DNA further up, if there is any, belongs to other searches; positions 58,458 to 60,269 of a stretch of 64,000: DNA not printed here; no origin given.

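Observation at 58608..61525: Minimal NQR/RNF-like flavinylation module: FMN-binding lipoprotein-like protein, ApbE flavin transferase, and an NqrB/RnfD-FNR fusion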

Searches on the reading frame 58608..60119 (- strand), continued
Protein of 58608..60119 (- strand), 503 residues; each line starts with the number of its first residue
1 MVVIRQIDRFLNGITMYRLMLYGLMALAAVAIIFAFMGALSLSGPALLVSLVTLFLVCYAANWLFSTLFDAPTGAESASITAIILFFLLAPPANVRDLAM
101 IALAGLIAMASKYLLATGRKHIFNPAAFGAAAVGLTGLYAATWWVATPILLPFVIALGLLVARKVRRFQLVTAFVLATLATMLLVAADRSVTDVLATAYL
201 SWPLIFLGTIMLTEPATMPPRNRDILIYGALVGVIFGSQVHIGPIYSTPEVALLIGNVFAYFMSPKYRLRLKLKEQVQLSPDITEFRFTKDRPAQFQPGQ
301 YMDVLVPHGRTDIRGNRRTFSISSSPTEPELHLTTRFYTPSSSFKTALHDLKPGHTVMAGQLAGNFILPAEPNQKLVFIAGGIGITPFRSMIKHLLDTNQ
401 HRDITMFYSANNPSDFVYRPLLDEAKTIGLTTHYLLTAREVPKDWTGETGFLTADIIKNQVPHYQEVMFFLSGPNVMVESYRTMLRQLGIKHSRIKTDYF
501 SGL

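Call 59: search_protein_families(library=ncbifam, proteins=[L017:4105-5475:-, L022:3059-3730:+, L044:1281-2066:+, L008:1279-3651:+, L003:7663-8907:+, L009:5261-6001:+, L033:7537-9150:-, L033:1836-4550:+], max_evalue=0.00001)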
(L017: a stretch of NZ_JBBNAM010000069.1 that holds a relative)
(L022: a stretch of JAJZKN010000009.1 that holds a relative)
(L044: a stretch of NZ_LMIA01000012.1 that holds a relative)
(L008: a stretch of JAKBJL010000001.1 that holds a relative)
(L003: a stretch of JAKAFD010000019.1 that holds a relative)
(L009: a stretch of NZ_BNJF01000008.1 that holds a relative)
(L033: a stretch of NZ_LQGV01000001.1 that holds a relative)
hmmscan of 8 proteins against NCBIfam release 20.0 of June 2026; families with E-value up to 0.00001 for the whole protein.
L017:4105-5475:- (457 aa): 46 families (the best 25 are shown)
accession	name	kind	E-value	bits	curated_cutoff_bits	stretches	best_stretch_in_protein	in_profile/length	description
NF008077.0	PRK10815.1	equivalog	6.5e-37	127.3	497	1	187-437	215-470/488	two-component system sensor histidine kinase PhoQ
NF008025.0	PRK10755.1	equivalog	1.5e-25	89.7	314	1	152-446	54-356/362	two-component system sensor histidine kinase PmrB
TIGR01386.1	cztS_silS_copS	subfamily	1.9e-25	89.7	292.55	1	112-435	111-446/457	heavy metal sensor histidine kinase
NF008312.0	PRK11100.1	equivalog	1.2e-22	80.4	356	1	148-446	165-474/477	two-component system sensor histidine kinase CreC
NF007898.0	PRK10604.1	equivalog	4e-20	72.4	478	1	214-437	186-413/433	two-component system sensor histidine kinase RstB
NF012163.2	BaeS_SmeS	equivalog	3.6e-18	65.7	500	1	172-442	173-454/457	sensor histidine kinase efflux regulator BaeS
NF007004.0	PRK09467.1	equivalog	4.1e-18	65.4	415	1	170-446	164-436/440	two-component system sensor histidine kinase EnvZ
NF007837.0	PRK10549.1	equivalog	6.9e-18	64.6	603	1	169-446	167-458/466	envelope stress sensor histidine kinase BaeS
NF047465.1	hybrid_HK_LvrA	exception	3.7e-17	61.6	1200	1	246-437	208-412/819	hybrid histidine kinase/response regulator LvrA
NF007007.0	PRK09470.1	equivalog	1.5e-16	60.4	486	1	191-446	194-459/463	envelope stress sensor histidine kinase CpxA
NF046044.1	PnpS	equivalog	2.4e-16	59.7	400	1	306-444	244-389/390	two-component system histidine kinase PnpS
NF041880.1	EPS_EpsF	equivalog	2.6e-15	55.9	900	1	245-430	279-474/492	response regulator EpsF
NF045900.1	HisKinCpxALeg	equivalog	1.9e-14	53.3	800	1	171-445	164-450/451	two-component system sensor histidine kinase CpxA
TIGR02966.1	phoR_proteo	equivalog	2e-14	53.3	334.2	1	245-431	119-319/333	phosphate regulon sensor histidine kinase PhoR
NF033091.0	HK_VanS_ACDEFG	equivalog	3.4e-14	52.6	400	1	328-445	170-293/293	vancomycin resistance histidine kinase VanS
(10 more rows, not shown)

L022:3059-3730:+ (224 aa): 83 families (the best 25 are shown)
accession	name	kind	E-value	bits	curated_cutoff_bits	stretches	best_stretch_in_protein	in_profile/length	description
TIGR01387.1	cztR_silR_copR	subfamily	1.1e-55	188.7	279.2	1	3-222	1-218/218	heavy metal response regulator transcription factor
TIGR02154.1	PhoB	equivalog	3.9e-54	183.3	296.2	1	2-222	4-225/226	phosphate regulon transcriptional regulator PhoB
NF041734.1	resp_reg_RppA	equivalog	1.8e-53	181.2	250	1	1-222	1-227/229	two-component system response regulator RppA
NF053854.1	RespRegPhoBBctds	equivalog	2.2e-49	167.8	270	1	3-222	1-224/225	two-component system response regulator PhoB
NF008567.0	PRK11517.1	equivalog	4.2e-48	163.7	353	1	1-222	1-218/223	response regulator transcription factor HprR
NF045991.1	RespRegCtrARhodob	equivalog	4.8e-48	163.8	350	1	1-222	1-221/224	response regulator transcription factor CtrA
NF033117.2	vanR_ACDEGLN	exception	3.6e-47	160.8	350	1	3-222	1-225/226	VanR-ABDEGLN family response regulator transcription factor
NF045944.1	ResRegRpaBCyano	equivalog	4.7e-46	157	330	1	4-221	1-226/229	response regulator transcription factor RpaB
NF040689.1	MtrAB_MtrA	equivalog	4.7e-46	156.9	300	1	3-222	1-218/219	MtrAB system response regulator MtrA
NF033118.1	vanR-O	exception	6.1e-46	156.7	505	1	1-222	4-220/233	vancomycin resistance response regulator transcription factor VanR-O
NF007928.2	PRK10643.1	equivalog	1e-44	152.8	330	1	1-222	1-216/216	two-component system response regulator PmrA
NF008296.0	PRK11083.1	equivalog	3.8e-44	150.8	273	1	2-222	5-225/228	two-component system response regulator CreB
NF007346.1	PRK09836.1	equivalog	4.8e-44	150.8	420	1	1-222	1-221/227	copper/silver response regulator transcription factor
NF007005.1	PRK09468.1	equivalog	4.2e-43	147.5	331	1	2-220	5-229/237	osmolarity response regulator transcription factor OmpR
NF007546.0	PRK10161.1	equivalog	1.7e-42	145.5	471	1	2-222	4-225/229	phosphate response regulator transcription factor PhoB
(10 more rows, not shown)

L044:1281-2066:+ (262 aa): 186 families (the best 25 are shown)
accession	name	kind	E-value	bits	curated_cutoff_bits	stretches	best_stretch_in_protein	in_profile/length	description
NF007826.0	PRK10535.1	equivalog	6e-60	203.2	966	1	23-250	9-237/648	macrolide ABC transporter ATP-binding protein/permease MacB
NF038007.1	ABC_ATP_DarD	equivalog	1.4e-58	198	375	1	25-234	8-218/218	darobactin export ABC transporter ATP-binding protein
TIGR02211.1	LolD_lipo_ex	equivalog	6.7e-58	195.8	307.75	1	21-235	4-220/221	lipoprotein-releasing ABC transporter ATP-binding protein LolD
NF007879.0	PRK10584.1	equivalog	1.1e-56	192.1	336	1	23-237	11-227/228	putative ABC transporter ATP-binding protein YbbA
TIGR02673.1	FtsE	equivalog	2.9e-55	187.3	264.85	1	26-232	6-213/214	cell division ATP-binding protein FtsE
TIGR02982.1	heterocyst_DevA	subfamily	6.7e-55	186.1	295.8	1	23-234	6-219/220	ABC exporter ATP-binding subunit, DevA family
NF008639.0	PRK11629.1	equivalog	2.3e-53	181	360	1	21-239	9-229/234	lipoprotein-releasing ABC transporter ATP-binding protein LolD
TIGR03608.1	L_ocin_972_ABC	subfamily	1.4e-52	178.1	254.85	1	36-229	12-206/206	putative bacteriocin export ABC transporter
TIGR02315.1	ABC_phnC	equivalog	4.6e-49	167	266.1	1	23-237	6-227/243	phosphonate ABC transporter ATP-binding protein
NF040933.2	ABC_arch_GlcV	equivalog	1.2e-48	165.8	450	1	21-261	5-244/357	glucose ABC transporter ATP-binding protein GlcV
TIGR02314.1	ABC_MetN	equivalog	9.6e-47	159.6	499.7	1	24-238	7-223/343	methionine ABC transporter ATP-binding protein MetN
NF007027.0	PRK09493.1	equivalog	2e-46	158.3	379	1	34-237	13-217/240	glutamine ABC transporter ATP-binding protein GlnQ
NF008428.0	PRK11264.1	equivalog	1.4e-44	152.2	406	1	36-237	17-225/250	L-cystine ABC transporter ATP-binding protein TcyN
TIGR00968.1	3a0106s01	subfamily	9.8e-44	149.6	342.75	1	24-242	6-216/237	sulfate ABC transporter ATP-binding protein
TIGR03005.1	ectoine_ehuA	equivalog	1.3e-43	149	345.4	1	34-238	12-229/252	ectoine/hydroxyectoine ABC transporter ATP-binding protein EhuA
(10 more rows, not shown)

L008:1279-3651:+ (791 aa): 29 families (the best 25 are shown)
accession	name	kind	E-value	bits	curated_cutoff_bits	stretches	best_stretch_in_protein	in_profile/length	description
TIGR01525.1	ATPase-IB_hvy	subfamily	5.5e-199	662.6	346.25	1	160-751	1-560/560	heavy metal translocating P-type ATPase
NF007952.0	PRK10671.1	equivalog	6.1e-193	643.3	1316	1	5-756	105-836/838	copper-exporting P-type ATPase CopA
TIGR01511.1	ATPase-IB1_Cu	subfamily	1e-186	622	397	2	200-752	41-542/542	copper-translocating P-type ATPase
NF008262.1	PRK11033.1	equivalog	8.3e-133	444.4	1005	2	204-710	197-692/731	zinc/cadmium/mercury/lead-transporting ATPase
TIGR01512.1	ATPase-IB2_Cd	subfamily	1.9e-125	419.4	313.5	2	203-530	19-305/494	cadmium family heavy metal-translocating P-type ATPase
NF033775.1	P_type_ZntA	exception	1.7e-117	393.6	1240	2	203-749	202-726/732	Zn(II)/Cd(II)/Pb(II) translocating P-type ATPase ZntA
TIGR01494.1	ATPase_P-type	subfamily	5.2e-98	328.5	62.3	1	208-725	2-468/478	HAD-IC family P-type ATPase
TIGR01497.1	kdpB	equivalog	4.7e-68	229.9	527.9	1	205-694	70-565/675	potassium-transporting ATPase subunit KdpB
TIGR01647.1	ATPase-IIIA_H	equivalog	1.7e-58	198.4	615.5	2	224-617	77-484/755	plasma-membrane proton-efflux P-type ATPase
NF010609.0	PRK14010.1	equivalog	1.4e-55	188.7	1323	1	207-681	71-547/673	K(+)-transporting ATPase subunit B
TIGR01517.1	ATPase-IIB_Ca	equivalog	1.1e-44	152.8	507.05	2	239-458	152-381/882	calcium-translocating P-type ATPase, PMCA-type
TIGR01657.1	P-ATPase-V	hypoth_equivalog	3.2e-36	124.3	618.25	3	200-305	191-292/1055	ATP13A2 family polyamine export P-type ATPase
TIGR01116.1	ATPase-IIA1_Ca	equivalog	5.6e-32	110.7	703.4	2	566-705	457-611/799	calcium-translocating P-type ATPase, SERCA-type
NF011702.0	PRK15122.1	subfamily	2.4e-31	108.5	975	2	607-718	611-725/907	magnesium-translocating P-type ATPase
TIGR01522.1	ATPase-IIA2_Ca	equivalog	6.5e-31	106.9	798.3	2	616-717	566-668/854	calcium-transporting P-type ATPase, PMR1-type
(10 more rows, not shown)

L003:7663-8907:+ (415 aa): 3 families
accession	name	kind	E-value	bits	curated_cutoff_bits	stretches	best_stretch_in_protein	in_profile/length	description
NF001923.0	PRK00701.1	subfamily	4.6e-28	98.1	430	1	1-409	37-433/439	Mn(2+) uptake NRAMP transporter MntH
TIGR01197.1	nramp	subfamily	5.8e-16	58.8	272.5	1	1-303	7-317/390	metal ion transporter, metal ion (Mn2+/Fe2+) transporter (Nramp) family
NF037982.1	Nramp_1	equivalog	3.6e-11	42.9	50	1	2-370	1-399/404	Nramp family divalent metal transporter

L009:5261-6001:+ (247 aa): 1 family
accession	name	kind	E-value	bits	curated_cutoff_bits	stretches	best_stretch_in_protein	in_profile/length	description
NF007774.0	PRK10461.1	equivalog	3e-15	56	498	1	93-234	182-333/351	FAD:protein FMN transferase ApbE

L033:7537-9150:- (538 aa): 77 families (the best 25 are shown)
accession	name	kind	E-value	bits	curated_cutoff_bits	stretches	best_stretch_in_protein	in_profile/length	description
TIGR01386.1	cztS_silS_copS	subfamily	1.8e-55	188.7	292.55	1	56-531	2-457/457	heavy metal sensor histidine kinase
TIGR02966.1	phoR_proteo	equivalog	9.1e-54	182.7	334.2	1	299-529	110-332/333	phosphate regulon sensor histidine kinase PhoR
NF046044.1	PnpS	equivalog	1.9e-52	178.6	400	1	297-531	164-390/390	two-component system histidine kinase PnpS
NF040691.1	MtrAB_MtrB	equivalog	9.6e-49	166.7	450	1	205-534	184-494/507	MtrAB system histidine kinase MtrB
NF033092.0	HK_WalK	equivalog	1.2e-47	162.8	725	1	294-531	364-593/594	cell wall metabolism sensor histidine kinase WalK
NF041735.1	hist_kin_RppB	equivalog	8.7e-46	156.6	400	1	301-531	215-438/438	two-component system sensor histidine kinase RppB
NF007898.0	PRK10604.1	equivalog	2.3e-40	139.1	478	1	208-533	131-424/433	two-component system sensor histidine kinase RstB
NF007837.0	PRK10549.1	equivalog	1.1e-38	133.1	603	1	220-533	174-459/466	envelope stress sensor histidine kinase BaeS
NF008235.0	PRK11006.1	equivalog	4e-37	128.1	390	1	295-533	197-424/431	phosphate regulon sensor histidine kinase PhoR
NF012163.2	BaeS_SmeS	equivalog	2.7e-36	125.5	500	1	219-521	173-446/457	sensor histidine kinase efflux regulator BaeS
NF007007.0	PRK09470.1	equivalog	1.6e-35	122.9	486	1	191-531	150-458/463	envelope stress sensor histidine kinase CpxA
NF008312.0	PRK11100.1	equivalog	2.9e-35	122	356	1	208-531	184-473/477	two-component system sensor histidine kinase CreC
NF033091.0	HK_VanS_ACDEFG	equivalog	2.8e-34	118.6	400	1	268-531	40-293/293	vancomycin resistance histidine kinase VanS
NF007345.0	PRK09835.1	subfamily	5.4e-34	117.6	423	1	220-532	196-480/482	Cu(+)/Ag(+) sensor histidine kinase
NF008025.0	PRK10755.1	equivalog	1.8e-33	115.7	314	1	263-522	111-344/362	two-component system sensor histidine kinase PmrB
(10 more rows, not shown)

L033:1836-4550:+ (905 aa): 19 families
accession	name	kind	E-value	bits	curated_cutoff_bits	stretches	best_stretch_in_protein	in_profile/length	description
TIGR01522.1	ATPase-IIA2_Ca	equivalog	2.6e-189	630.9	798.3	1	18-888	7-852/854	calcium-transporting P-type ATPase, PMR1-type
TIGR01116.1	ATPase-IIA1_Ca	equivalog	5.2e-181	603.6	703.4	1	65-887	3-799/799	calcium-translocating P-type ATPase, SERCA-type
TIGR01523.1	ATPase-IID_K-Na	equivalog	5.3e-155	517.5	645.05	3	382-780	431-854/997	potassium/sodium efflux P-type ATPase, fungal-type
TIGR01647.1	ATPase-IIIA_H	equivalog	1.2e-136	456.8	615.5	2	33-352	1-307/755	plasma-membrane proton-efflux P-type ATPase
TIGR01106.1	ATPase-IIC_X-K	subfamily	6.9e-134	447.9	946.1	2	21-574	23-609/997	Na,H/K antiporter P-type ATPase subunit alpha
TIGR01517.1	ATPase-IIB_Ca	equivalog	6.9e-123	411.6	507.05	2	392-883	399-877/882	calcium-translocating P-type ATPase, PMCA-type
TIGR01524.1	ATPase-IIIB_Mg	equivalog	2.5e-109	366.4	610.75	2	18-351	18-356/867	magnesium-translocating P-type ATPase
NF011702.0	PRK15122.1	subfamily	4.8e-93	312.7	975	2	430-748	444-765/907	magnesium-translocating P-type ATPase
TIGR01494.1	ATPase_P-type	subfamily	1.6e-92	310.4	62.3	3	93-354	1-234/478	HAD-IC family P-type ATPase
TIGR01525.1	ATPase-IB_hvy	subfamily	1.3e-69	235.6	346.25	3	78-351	8-268/560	heavy metal translocating P-type ATPase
TIGR01657.1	P-ATPase-V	hypoth_equivalog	1.9e-59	201.2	618.25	2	103-581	205-707/1055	ATP13A2 family polyamine export P-type ATPase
TIGR01512.1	ATPase-IB2_Cd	subfamily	1.2e-54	185.9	313.5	3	78-352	8-255/494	cadmium family heavy metal-translocating P-type ATPase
TIGR01511.1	ATPase-IB1_Cu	subfamily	7.8e-47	160.3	397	2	90-351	45-281/542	copper-translocating P-type ATPase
NF008262.1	PRK11033.1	equivalog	1.9e-43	148.9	1005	2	93-354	196-448/731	zinc/cadmium/mercury/lead-transporting ATPase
TIGR01497.1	kdpB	equivalog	2.3e-37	128.5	527.9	2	596-719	483-604/675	potassium-transporting ATPase subunit KdpB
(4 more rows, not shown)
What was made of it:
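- The 'P-type ATPase' cluster combines Cu-type and Ca-type pumps (call 59).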
